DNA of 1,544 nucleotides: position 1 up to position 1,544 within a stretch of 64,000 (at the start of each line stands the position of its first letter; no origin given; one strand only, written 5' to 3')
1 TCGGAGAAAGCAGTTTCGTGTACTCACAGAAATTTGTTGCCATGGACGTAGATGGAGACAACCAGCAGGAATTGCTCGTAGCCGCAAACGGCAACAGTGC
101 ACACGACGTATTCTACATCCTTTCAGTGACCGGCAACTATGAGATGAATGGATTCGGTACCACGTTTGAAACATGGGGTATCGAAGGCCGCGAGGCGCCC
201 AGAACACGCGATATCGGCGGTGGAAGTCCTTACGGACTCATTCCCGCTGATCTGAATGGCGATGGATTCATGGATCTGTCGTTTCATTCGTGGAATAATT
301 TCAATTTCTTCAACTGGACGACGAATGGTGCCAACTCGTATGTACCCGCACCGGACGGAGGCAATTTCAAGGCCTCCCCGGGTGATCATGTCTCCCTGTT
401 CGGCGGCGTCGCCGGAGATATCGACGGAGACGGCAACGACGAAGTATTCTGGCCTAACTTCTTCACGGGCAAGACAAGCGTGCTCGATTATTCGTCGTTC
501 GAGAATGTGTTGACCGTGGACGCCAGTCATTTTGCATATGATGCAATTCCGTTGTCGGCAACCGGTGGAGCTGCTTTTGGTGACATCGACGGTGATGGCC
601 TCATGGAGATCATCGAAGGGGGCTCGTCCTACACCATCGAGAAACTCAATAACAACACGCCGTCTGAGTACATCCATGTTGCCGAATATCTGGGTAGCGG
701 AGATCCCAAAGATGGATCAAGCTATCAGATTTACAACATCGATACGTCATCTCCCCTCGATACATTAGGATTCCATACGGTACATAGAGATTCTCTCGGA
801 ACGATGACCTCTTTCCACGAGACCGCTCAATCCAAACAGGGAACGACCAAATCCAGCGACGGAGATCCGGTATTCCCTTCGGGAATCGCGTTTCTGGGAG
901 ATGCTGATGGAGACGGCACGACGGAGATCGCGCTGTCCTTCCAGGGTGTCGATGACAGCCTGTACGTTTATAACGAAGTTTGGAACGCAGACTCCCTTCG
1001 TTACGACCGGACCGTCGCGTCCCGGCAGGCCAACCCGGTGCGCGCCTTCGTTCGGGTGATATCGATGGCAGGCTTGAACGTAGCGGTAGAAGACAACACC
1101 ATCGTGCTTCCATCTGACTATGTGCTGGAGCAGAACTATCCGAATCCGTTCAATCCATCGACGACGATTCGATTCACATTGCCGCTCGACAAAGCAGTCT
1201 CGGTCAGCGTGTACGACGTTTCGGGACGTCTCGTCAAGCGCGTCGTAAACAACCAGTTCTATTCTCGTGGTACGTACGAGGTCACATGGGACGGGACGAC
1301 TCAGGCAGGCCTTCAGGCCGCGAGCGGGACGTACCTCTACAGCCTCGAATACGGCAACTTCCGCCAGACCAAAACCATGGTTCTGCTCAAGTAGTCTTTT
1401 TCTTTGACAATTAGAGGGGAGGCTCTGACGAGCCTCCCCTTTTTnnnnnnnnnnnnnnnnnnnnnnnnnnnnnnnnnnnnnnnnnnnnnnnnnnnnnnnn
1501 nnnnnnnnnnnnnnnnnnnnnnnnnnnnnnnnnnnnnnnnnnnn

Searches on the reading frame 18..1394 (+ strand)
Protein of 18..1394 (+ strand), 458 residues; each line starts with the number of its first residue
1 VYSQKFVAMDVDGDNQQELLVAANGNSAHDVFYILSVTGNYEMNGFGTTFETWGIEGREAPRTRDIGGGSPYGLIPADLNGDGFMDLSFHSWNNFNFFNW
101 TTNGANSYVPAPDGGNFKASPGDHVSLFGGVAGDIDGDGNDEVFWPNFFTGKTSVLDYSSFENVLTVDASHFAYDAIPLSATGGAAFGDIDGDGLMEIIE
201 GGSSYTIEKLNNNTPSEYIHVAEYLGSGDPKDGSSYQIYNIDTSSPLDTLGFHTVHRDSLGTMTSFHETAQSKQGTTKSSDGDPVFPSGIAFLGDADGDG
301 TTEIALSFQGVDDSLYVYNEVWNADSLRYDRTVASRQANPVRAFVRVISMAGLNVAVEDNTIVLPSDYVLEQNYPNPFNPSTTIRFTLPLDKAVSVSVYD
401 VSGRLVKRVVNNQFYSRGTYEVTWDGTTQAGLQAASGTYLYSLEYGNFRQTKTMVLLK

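Call 69: search_protein_families(library=pfam, proteins=[window:18-1394:+], max_evalue=0.00001)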
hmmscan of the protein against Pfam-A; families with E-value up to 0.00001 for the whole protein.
window:18-1394:+ (458 aa): 4 families
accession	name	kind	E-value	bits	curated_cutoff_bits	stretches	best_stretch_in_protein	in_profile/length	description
PF13517.12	FG-GAP_3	-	5e-12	46.7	26.9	0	10-87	1-59/61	FG-GAP-like repeat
PF01839.29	FG-GAP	-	9.8e-12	44.9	22.1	0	73-87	4-18/37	FG-GAP repeat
PF13860.13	FlgD_ig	-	6e-10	39.4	27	1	385-445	15-75/79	FlgD Ig-like domain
PF18962.6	Por_Secre_tail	-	5.5e-06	27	27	0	374-454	2-73/75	Secretion system C-terminal sorting domain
